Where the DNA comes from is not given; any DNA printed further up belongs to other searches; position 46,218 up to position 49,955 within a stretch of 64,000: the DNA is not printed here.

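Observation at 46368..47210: P-type ATPase carries a C-terminal domain of seven degenerate '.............' repeats plus an extra terminal TM helix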

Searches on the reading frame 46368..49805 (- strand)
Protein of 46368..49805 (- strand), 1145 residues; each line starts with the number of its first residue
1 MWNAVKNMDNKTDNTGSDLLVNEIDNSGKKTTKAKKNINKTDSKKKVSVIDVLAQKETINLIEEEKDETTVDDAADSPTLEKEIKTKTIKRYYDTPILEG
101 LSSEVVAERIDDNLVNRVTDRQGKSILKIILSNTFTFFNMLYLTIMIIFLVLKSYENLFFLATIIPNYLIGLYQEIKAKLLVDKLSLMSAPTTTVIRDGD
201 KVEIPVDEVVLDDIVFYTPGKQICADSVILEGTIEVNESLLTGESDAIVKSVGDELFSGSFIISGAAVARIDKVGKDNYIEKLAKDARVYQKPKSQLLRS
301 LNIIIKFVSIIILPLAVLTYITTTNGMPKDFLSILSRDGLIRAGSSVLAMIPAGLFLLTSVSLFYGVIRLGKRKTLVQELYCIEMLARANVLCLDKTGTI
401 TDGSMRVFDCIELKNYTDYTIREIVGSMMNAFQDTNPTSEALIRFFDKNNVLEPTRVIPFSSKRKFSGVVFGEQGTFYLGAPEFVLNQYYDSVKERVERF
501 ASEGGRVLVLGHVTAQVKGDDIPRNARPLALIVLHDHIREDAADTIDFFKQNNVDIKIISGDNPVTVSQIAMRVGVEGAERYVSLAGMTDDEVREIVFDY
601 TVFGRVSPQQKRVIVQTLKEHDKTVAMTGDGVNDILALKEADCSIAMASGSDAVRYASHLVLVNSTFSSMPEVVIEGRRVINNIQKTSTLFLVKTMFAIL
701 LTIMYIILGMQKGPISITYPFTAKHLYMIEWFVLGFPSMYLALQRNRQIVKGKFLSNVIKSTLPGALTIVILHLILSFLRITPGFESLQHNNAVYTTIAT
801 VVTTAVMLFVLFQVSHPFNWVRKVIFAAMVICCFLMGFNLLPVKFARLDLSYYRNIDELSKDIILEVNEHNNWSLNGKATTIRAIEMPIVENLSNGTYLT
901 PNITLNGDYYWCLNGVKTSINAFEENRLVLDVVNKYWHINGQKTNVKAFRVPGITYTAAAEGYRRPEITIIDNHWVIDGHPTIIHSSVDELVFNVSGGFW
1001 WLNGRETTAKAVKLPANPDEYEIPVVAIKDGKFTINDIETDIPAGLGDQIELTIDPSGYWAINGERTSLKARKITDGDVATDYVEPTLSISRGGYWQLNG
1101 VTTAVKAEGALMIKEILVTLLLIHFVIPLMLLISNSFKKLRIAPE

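Call 3: search_protein_families(library=pfam, proteins=[window:46368-49805:-], max_evalue=1)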
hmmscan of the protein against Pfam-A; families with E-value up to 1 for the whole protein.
window:46368-49805:- (1145 aa): 7 families
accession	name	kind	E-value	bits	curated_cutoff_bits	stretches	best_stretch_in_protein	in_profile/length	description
PF00122.25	E1-E2_ATPase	-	3.1e-42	144.6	28.1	1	188-373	2-181/181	E1-E2 ATPase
PF00702.32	Hydrolase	-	5.2e-22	79.6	26.4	1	391-642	3-191/191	haloacid dehalogenase-like hydrolase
PF08282.18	Hydrolase_3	-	0.00068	19.9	20.9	1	615-662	196-243/255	haloacid dehalogenase-like hydrolase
PF00690.31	Cation_ATPase_N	-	0.0015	18.6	20.4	1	86-148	6-68/69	Cation transporter/ATPase, N-terminus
PF16378.10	DUF4988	-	0.0024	18.1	30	1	1051-1100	74-130/183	Domain of unknown function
PF07873.16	YabP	-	0.072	13.3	27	0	901-949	1-48/64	YabP family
PF16212.11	PhoLip_ATPase_C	-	0.55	10.4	28.3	1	732-838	93-196/251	Phospholipid-translocating P-type ATPase C-terminal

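Call 4: search_protein_families(library=ncbifam, proteins=[window:46368-49805:-], max_evalue=1)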
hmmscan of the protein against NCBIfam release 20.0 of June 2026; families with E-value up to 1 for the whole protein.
window:46368-49805:- (1145 aa): 28 families (the best 25 are shown)
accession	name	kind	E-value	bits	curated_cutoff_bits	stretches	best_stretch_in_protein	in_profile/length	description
TIGR01647.1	ATPase-IIIA_H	equivalog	7.5e-77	259.2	615.5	1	100-711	1-622/755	plasma-membrane proton-efflux P-type ATPase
TIGR01525.1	ATPase-IB_hvy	subfamily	1.4e-68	232.2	346.25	2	170-576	34-426/560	heavy metal translocating P-type ATPase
TIGR01494.1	ATPase_P-type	subfamily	3.4e-66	223.6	62.3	2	162-576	4-365/478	HAD-IC family P-type ATPase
TIGR01517.1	ATPase-IIB_Ca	equivalog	4.4e-56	190.6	507.05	1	77-704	32-709/882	calcium-translocating P-type ATPase, PMCA-type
TIGR01522.1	ATPase-IIA2_Ca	equivalog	3.6e-52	177.2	798.3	1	93-711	16-677/854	calcium-transporting P-type ATPase, PMR1-type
TIGR01116.1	ATPase-IIA1_Ca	equivalog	9.8e-51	172.8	703.4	2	428-686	349-607/799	calcium-translocating P-type ATPase, SERCA-type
TIGR01524.1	ATPase-IIIB_Mg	equivalog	1.8e-48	165.1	610.75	2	491-687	465-667/867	magnesium-translocating P-type ATPase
TIGR01511.1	ATPase-IB1_Cu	subfamily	5.5e-48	164.1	397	3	176-416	65-288/542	copper-translocating P-type ATPase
TIGR01657.1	P-ATPase-V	hypoth_equivalog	9.1e-48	162.5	618.25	4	585-813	765-998/1055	ATP13A2 family polyamine export P-type ATPase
TIGR01523.1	ATPase-IID_K-Na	equivalog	4e-47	160.4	645.05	3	492-746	540-814/997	potassium/sodium efflux P-type ATPase, fungal-type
TIGR01512.1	ATPase-IB2_Cd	subfamily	2.6e-43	148.5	313.5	2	200-411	60-256/494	cadmium family heavy metal-translocating P-type ATPase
TIGR01106.1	ATPase-IIC_X-K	subfamily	6.7e-43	146.7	946.1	2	560-711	619-773/997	Na,H/K antiporter P-type ATPase subunit alpha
NF011702.0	PRK15122.1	subfamily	1.3e-40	139.2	975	3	492-687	503-706/907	magnesium-translocating P-type ATPase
NF007952.0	PRK10671.1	equivalog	1.6e-35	122.5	1316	1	183-686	319-780/838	copper-exporting P-type ATPase CopA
NF008262.1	PRK11033.1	equivalog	3.9e-35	121.5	1005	2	174-577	215-599/731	zinc/cadmium/mercury/lead-transporting ATPase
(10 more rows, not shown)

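Call 6: find_homologous_proteins(query=window:46368-49805:-, max_evalue=1e-10)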
Query window:46368-49805:- (1145 aa): 7996 proteins with E <= 1e-10 among 8000 candidates; the best 120 are listed.
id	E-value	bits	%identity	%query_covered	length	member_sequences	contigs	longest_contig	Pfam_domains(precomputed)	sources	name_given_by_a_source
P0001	0.0e+0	2536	100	100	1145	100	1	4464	PF00702.33,PF00122.26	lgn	-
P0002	0.0e+0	2138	83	99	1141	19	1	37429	PF00702.33,PF00122.26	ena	-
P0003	0.0e+0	2015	78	99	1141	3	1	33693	PF00702.33,PF00122.26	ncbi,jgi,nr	ncbi:MAG: HAD-IC family P-type ATPase [Bacilli bacterium]|nr:HAD-IC family P-type ATPase [Bacilli ba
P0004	0.0e+0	1902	76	98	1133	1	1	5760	PF00702.33,PF00122.26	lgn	-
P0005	0.0e+0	1901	76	97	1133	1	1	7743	PF00702.33,PF00122.26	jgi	-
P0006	0.0e+0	1479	62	97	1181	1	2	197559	PF00702.33,PF00122.26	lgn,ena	-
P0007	0.0e+0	1454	61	92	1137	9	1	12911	PF00702.33,PF00122.26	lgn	-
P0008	0.0e+0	1451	61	96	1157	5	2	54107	PF00702.33,PF00122.26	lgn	-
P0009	0.0e+0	1446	60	97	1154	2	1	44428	PF00702.33,PF00122.26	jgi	jgi:cation-transporting ATPase E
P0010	0.0e+0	1443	58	99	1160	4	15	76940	PF00702.33,PF00122.26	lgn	-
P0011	0.0e+0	1432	58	99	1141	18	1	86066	PF00702.33,PF08282.19,PF00122.26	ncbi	-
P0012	0.0e+0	1430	59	96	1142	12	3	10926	PF00702.33,PF08282.19,PF00122.26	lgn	-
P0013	0.0e+0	1421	60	98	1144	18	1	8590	PF00702.33,PF00122.26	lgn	-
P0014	0.0e+0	1418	58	98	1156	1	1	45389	PF00702.33,PF00122.26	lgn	-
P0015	0.0e+0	1417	58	98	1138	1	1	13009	PF00702.33,PF00122.26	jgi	-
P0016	0.0e+0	1417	58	98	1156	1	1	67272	PF00702.33,PF00122.26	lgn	-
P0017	0.0e+0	1416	58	98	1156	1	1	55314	PF00702.33,PF00122.26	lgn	-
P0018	0.0e+0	1415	58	98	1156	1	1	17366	PF00702.33,PF00122.26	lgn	-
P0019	0.0e+0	1415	58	98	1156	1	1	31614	PF00702.33,PF00122.26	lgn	-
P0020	0.0e+0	1415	58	98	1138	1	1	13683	PF00702.33,PF00122.26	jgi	jgi:cation-transporting ATPase E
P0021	0.0e+0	1415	58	98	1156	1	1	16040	PF00702.33,PF00122.26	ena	-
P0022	0.0e+0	1415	58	98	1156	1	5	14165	PF00702.33,PF00122.26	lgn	-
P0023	0.0e+0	1415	58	98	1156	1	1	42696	PF00702.33,PF00122.26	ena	-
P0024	0.0e+0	1415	58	98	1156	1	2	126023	PF00702.33,PF00122.26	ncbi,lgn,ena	-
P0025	0.0e+0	1415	58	98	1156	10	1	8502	PF00702.33,PF00122.26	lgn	-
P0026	0.0e+0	1414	58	98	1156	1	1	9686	PF00702.33,PF00122.26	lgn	-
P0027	0.0e+0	1414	58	98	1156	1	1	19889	PF00702.33,PF00122.26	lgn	-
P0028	0.0e+0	1414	58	98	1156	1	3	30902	PF00702.33,PF00122.26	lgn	-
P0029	0.0e+0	1414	58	98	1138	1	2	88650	PF00702.33,PF00122.26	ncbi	ncbi:MAG: HAD-IC family P-type ATPase [Bacilli bacterium]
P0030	0.0e+0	1414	58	98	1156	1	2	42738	PF00702.33,PF00122.26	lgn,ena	-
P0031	0.0e+0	1414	58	98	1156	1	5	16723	PF00702.33,PF00122.26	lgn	-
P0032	0.0e+0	1414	58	98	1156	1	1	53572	PF00702.33,PF00122.26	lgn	-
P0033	0.0e+0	1414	58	98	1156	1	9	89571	PF00702.33,PF00122.26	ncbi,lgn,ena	-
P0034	0.0e+0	1414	58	98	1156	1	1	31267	PF00702.33,PF00122.26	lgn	-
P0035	0.0e+0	1414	58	98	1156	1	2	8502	PF00702.33,PF00122.26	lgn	-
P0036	0.0e+0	1414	58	98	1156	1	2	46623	PF00702.33,PF00122.26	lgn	-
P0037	0.0e+0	1414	58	98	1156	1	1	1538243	PF00702.33,PF00122.26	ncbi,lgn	-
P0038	0.0e+0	1414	58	98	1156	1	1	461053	PF00702.33,PF00122.26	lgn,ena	-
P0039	0.0e+0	1414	58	98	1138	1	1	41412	PF00702.33,PF00122.26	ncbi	ncbi:MAG: HAD-IC family P-type ATPase [Bacilli bacterium]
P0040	0.0e+0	1413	58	98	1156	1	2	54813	PF00702.33,PF00122.26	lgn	-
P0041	0.0e+0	1413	58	98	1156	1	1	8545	PF00702.33,PF00122.26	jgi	jgi:cation-transporting ATPase E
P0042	0.0e+0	1413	58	98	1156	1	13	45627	PF00702.33,PF00122.26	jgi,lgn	-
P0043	0.0e+0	1413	58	98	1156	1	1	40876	PF00702.33,PF00122.26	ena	-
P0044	0.0e+0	1413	58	98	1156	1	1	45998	PF00702.33,PF00122.26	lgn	-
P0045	0.0e+0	1413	58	98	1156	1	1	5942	PF00702.33,PF00122.26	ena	-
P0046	0.0e+0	1413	58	98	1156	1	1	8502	PF00702.33,PF00122.26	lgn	-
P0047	0.0e+0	1413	58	98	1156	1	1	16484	PF00702.33,PF00122.26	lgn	-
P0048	0.0e+0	1413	58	98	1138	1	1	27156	PF00702.33,PF00122.26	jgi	jgi:cation-transporting ATPase E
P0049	0.0e+0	1413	58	98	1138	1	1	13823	PF00702.33,PF00122.26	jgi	jgi:cation-transporting ATPase E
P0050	0.0e+0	1413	58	98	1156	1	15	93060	PF00702.33,PF00122.26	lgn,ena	-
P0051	0.0e+0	1413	58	98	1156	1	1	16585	PF00702.33,PF00122.26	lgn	-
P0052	0.0e+0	1412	58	98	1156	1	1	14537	PF00702.33,PF00122.26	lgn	-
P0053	0.0e+0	1412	58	98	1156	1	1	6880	PF00702.33,PF00122.26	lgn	-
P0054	0.0e+0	1412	58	98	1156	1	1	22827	PF00702.33,PF00122.26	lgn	-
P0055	0.0e+0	1412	58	98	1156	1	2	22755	PF00702.33,PF00122.26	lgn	-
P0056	0.0e+0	1412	58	98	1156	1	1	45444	PF00702.33,PF00122.26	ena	-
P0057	0.0e+0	1412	58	98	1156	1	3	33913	PF00702.33,PF00122.26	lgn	-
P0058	0.0e+0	1412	58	98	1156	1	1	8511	PF00702.33,PF00122.26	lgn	-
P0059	0.0e+0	1412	58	98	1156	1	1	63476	PF00702.33,PF00122.26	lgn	-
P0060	0.0e+0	1411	58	98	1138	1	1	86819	PF00702.33,PF00122.26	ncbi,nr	ncbi:MAG: HAD-IC family P-type ATPase [Acholeplasmataceae bacterium]|nr:HAD-IC family P-type ATPase 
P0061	0.0e+0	1411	58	98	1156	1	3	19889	PF00702.33,PF00122.26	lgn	-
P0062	0.0e+0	1411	58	98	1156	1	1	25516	PF00702.33,PF00122.26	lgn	-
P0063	0.0e+0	1411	58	98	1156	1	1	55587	PF00702.33,PF00122.26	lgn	-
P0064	0.0e+0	1411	58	98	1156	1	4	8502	PF00702.33,PF00122.26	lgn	-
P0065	0.0e+0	1411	58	98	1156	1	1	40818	PF00702.33,PF00122.26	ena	-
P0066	0.0e+0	1411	58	98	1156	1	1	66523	PF00702.33,PF00122.26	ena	-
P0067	0.0e+0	1411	58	98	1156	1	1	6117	PF00702.33,PF00122.26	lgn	-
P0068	0.0e+0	1410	58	98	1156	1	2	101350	PF00702.33,PF00122.26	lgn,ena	-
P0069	0.0e+0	1410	58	98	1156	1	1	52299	PF00702.33,PF00122.26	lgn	-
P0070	0.0e+0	1410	62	92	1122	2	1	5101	PF00702.33,PF00122.26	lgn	-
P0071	0.0e+0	1410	58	98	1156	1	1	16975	PF00702.33,PF00122.26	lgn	-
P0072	0.0e+0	1409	58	98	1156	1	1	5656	PF00702.33,PF00122.26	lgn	-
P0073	0.0e+0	1408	58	98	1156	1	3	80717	PF00702.33,PF00122.26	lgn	-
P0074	0.0e+0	1408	58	98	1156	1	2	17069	PF00702.33,PF00122.26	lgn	-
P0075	0.0e+0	1405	60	92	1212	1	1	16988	PF00702.33,PF08282.19,PF00122.26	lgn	-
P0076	0.0e+0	1389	60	92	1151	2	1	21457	PF00702.33,PF00122.26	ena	-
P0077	0.0e+0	1385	60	92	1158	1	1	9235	PF00702.33,PF00122.26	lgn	-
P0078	0.0e+0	1382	58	97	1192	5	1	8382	PF00702.33,PF08282.19,PF00122.26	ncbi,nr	ncbi:MAG TPA: hypothetical protein DD618_01075 [Acholeplasmatales bacterium]|nr:hypothetical protein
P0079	0.0e+0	1382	58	100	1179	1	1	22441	PF00702.33,PF00122.26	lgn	-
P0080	0.0e+0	1376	60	92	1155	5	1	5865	PF00702.33,PF00122.26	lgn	-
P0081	0.0e+0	1367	59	93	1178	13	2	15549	PF00702.33,PF00122.26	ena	-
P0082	0.0e+0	1367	61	92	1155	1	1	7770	PF00702.33,PF00122.26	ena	-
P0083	0.0e+0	1354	59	92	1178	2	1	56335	PF00702.33,PF00122.26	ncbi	ncbi:MAG: HAD-IC family P-type ATPase [Bacilli bacterium]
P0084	0.0e+0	1327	56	97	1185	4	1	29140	PF00702.33,PF00122.26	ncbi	-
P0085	0.0e+0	1297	56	98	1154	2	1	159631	PF00702.33,PF00122.26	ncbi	-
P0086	0.0e+0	1257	60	86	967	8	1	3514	PF00702.33,PF00122.26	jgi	jgi:cation-transporting ATPase E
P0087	0.0e+0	1142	69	65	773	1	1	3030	PF00702.33,PF00122.26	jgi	-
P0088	0.0e+0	1127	73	59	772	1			PF00702.33,PF00122.26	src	-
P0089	0.0e+0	1092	67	65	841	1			PF00702.33,PF08282.19,PF00122.26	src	-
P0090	0.0e+0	1072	64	65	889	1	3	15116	PF00702.33,PF00122.26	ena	-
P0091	0.0e+0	1067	58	73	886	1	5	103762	PF00702.33,PF00122.26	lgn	-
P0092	0.0e+0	1054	59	73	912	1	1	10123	PF00702.33,PF00122.26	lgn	-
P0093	0.0e+0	1053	58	73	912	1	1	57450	PF00702.33,PF00122.26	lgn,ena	-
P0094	0.0e+0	1053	62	70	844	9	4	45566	PF00702.33,PF08282.19,PF00690.32,PF00122.26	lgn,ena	-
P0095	0.0e+0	1051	58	73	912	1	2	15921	PF00702.33,PF00122.26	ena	-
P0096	0.0e+0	1051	60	69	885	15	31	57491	PF00702.33,PF00690.32,PF00122.26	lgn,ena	-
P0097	0.0e+0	1048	58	73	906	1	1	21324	PF00702.33,PF00122.26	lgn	-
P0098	0.0e+0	1048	58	73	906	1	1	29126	PF00702.33,PF00122.26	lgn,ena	-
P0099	0.0e+0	1048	58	73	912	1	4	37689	PF00702.33,PF00122.26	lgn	-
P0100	0.0e+0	1047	58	73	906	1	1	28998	PF00702.33,PF00122.26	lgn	-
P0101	0.0e+0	1046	58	73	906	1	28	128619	PF00702.33,PF00122.26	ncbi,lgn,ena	-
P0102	0.0e+0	1046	58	73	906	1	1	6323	PF00702.33,PF00122.26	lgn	-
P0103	0.0e+0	1046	58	73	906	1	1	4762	PF00702.33,PF00122.26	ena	-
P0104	0.0e+0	1046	58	73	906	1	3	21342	PF00702.33,PF00122.26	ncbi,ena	-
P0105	0.0e+0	1046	58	73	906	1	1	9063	PF00702.33,PF00122.26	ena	-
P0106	0.0e+0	1046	58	73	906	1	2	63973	PF00702.33,PF00122.26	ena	-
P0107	0.0e+0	1044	58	73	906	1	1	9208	PF00702.33,PF00122.26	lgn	-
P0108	0.0e+0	1044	62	67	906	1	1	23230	PF00702.33,PF00122.26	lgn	-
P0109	0.0e+0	1044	62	67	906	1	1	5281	PF00702.33,PF00122.26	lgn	-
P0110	0.0e+0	1043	61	67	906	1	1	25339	PF00702.33,PF00122.26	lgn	-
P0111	0.0e+0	1042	58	72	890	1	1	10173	PF00702.33,PF00122.26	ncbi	-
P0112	0.0e+0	1042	60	72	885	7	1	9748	PF00702.33,PF00690.32,PF00122.26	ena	-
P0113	0.0e+0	1040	59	69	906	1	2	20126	PF00702.33,PF00122.26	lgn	-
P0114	0.0e+0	1040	58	70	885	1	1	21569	PF00702.33,PF08282.19,PF00122.26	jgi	jgi:cation-transporting P-type ATPase E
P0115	0.0e+0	1039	61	67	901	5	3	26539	PF00702.33,PF00122.26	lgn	-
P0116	0.0e+0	1037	59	70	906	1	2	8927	PF00702.33,PF08282.19,PF00122.26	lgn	-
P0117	0.0e+0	1033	59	71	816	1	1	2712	PF00702.33,PF08282.19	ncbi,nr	ncbi:MAG: HAD-IC family P-type ATPase, partial [Bacilli bacterium]|nr:HAD-IC family P-type ATPase [B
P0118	0.0e+0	1033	58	73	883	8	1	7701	PF00702.33,PF00690.32,PF00122.26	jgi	-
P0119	0.0e+0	1031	59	71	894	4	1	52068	PF00702.33,PF08282.19,PF00122.26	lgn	-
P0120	0.0e+0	1027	63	64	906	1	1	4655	PF00702.33,PF00122.26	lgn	-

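Call 17: search_solved_structures(query=window:46368-49805:-, max_evalue=1e-20)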
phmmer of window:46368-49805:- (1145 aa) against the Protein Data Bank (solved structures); distinct sequences matched with E-value up to 1e-20: 81 (the best 60 are shown).
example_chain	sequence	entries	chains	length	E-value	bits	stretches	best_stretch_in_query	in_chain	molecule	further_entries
6zhf_A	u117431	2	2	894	1.1e-51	179.2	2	99-410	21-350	Calcium-transporting ATPase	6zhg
9euq_A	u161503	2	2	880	1.2e-51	179.1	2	99-410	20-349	Calcium-transporting ATPase lmo0841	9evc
6zhh_A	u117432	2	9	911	3.7e-51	177.4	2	114-410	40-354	Calcium-transporting ATPase | Calcium-transporting ATPase lmo0841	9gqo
7vh5_A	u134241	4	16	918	2.1e-44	155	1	61-684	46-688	Plasma membrane ATPase 1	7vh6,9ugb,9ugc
7x20_A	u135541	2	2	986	1.2e-42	149.2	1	531-719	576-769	Potassium-transporting ATPase alpha chain 2 | Sodium/potassium-transporting ATPase subunit alpha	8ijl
7x22_A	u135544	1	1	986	6.4e-42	146.8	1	532-718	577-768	Potassium-transporting ATPase alpha chain 2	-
7x21_A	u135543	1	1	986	8.5e-42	146.4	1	532-718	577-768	Potassium-transporting ATPase alpha chain 2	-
8ijm_A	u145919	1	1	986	1.8e-41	145.4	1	532-718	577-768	Sodium/potassium-transporting ATPase subunit alpha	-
7x23_A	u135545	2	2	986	1.8e-41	145.3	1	531-719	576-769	Potassium-transporting ATPase alpha chain 2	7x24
1mhs_A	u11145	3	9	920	4.1e-40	140.8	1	100-683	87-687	Plasma Membrane ATPase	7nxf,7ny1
8iww_A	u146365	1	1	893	1.1e-39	139.4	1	495-745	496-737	Calcium-transporting ATPase type 2C member 1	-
8iwp_A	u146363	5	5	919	1.2e-39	139.3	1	495-745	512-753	Calcium-transporting ATPase type 2C member 1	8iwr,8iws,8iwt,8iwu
7yag_A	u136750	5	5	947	1.2e-39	139.2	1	495-745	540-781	Calcium-transporting ATPase type 2C member 1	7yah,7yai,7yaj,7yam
9n10_A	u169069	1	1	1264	3.8e-39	137.6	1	16-413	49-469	Non-SERCA-type Ca2+ -transporting P-ATPase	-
5ksd_A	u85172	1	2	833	3.2e-37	131.3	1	162-708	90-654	ATPase 2, plasma membrane-type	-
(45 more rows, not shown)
